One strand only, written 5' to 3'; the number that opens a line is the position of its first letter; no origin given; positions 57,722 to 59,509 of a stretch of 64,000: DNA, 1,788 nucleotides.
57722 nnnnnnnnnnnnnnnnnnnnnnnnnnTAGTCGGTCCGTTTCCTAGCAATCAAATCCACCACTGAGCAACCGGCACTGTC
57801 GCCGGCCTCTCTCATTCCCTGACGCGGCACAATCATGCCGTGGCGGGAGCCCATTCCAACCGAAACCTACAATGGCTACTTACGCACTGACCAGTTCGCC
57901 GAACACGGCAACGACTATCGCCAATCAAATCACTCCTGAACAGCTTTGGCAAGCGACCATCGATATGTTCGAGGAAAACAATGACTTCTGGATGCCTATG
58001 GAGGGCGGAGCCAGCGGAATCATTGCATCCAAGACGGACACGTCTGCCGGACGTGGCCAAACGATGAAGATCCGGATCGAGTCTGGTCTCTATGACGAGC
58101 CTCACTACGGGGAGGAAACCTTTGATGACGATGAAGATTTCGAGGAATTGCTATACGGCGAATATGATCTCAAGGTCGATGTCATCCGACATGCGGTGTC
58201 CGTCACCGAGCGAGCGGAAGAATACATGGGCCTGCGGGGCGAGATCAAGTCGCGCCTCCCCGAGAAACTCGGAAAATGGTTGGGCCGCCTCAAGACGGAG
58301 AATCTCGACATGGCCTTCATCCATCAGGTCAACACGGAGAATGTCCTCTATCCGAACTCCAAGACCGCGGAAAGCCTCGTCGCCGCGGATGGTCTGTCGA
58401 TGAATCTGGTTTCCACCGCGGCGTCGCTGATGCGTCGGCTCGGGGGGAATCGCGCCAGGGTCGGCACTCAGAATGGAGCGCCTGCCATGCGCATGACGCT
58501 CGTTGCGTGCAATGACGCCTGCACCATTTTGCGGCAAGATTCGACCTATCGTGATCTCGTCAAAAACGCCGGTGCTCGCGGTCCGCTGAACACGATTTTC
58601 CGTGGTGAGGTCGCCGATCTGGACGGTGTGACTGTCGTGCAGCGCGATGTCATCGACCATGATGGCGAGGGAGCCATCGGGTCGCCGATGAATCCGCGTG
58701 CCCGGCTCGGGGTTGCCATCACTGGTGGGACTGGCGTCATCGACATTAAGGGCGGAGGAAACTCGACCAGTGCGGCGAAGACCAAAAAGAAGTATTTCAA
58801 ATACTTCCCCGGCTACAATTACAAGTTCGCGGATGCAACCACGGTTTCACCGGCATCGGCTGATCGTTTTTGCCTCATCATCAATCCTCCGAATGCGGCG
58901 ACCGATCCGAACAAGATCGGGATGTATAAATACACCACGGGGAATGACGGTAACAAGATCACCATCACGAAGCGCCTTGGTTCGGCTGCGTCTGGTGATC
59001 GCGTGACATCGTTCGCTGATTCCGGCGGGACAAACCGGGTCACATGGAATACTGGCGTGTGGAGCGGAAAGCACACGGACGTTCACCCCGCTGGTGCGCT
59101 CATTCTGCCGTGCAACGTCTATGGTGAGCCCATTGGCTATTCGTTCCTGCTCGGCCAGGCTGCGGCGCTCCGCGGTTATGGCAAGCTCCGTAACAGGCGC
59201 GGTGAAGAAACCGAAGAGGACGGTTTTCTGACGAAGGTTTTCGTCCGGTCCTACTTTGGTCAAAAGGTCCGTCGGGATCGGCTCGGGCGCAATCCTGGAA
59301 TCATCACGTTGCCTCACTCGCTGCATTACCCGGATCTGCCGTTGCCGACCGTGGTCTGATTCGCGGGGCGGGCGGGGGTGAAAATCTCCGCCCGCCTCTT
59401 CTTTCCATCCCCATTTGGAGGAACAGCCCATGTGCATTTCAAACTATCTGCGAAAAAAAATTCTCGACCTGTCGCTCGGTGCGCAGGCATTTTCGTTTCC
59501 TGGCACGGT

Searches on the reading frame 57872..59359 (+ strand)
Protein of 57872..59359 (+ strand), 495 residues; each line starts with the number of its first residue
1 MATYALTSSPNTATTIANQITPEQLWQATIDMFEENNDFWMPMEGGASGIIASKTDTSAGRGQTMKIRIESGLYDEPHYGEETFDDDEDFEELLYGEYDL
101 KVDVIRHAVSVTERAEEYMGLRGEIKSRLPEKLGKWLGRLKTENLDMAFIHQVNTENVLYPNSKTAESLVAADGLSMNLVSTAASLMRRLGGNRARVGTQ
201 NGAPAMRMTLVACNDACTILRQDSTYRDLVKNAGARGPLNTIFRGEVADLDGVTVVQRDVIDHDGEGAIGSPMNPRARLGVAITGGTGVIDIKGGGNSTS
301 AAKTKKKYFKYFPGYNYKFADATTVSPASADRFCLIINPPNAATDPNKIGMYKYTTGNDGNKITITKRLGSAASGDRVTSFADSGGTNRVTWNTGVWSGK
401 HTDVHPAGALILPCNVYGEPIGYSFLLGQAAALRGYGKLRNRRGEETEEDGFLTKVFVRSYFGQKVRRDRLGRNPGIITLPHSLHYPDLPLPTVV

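Call 66: search_protein_families(library=pfam, proteins=[window:57872-59359:+], max_evalue=0.001)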
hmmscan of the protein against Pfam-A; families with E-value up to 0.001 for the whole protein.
window:57872-59359:+ (495 aa): 0 families

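Call 69: search_protein_families(library=phrogs, proteins=[window:57872-59359:+], max_evalue=0.001)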
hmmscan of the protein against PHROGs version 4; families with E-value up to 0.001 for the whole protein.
window:57872-59359:+ (495 aa): 1 family
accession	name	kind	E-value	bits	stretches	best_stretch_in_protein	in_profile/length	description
phrog_334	-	head and packaging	3.5e-09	37.2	1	26-257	17-278/381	major head protein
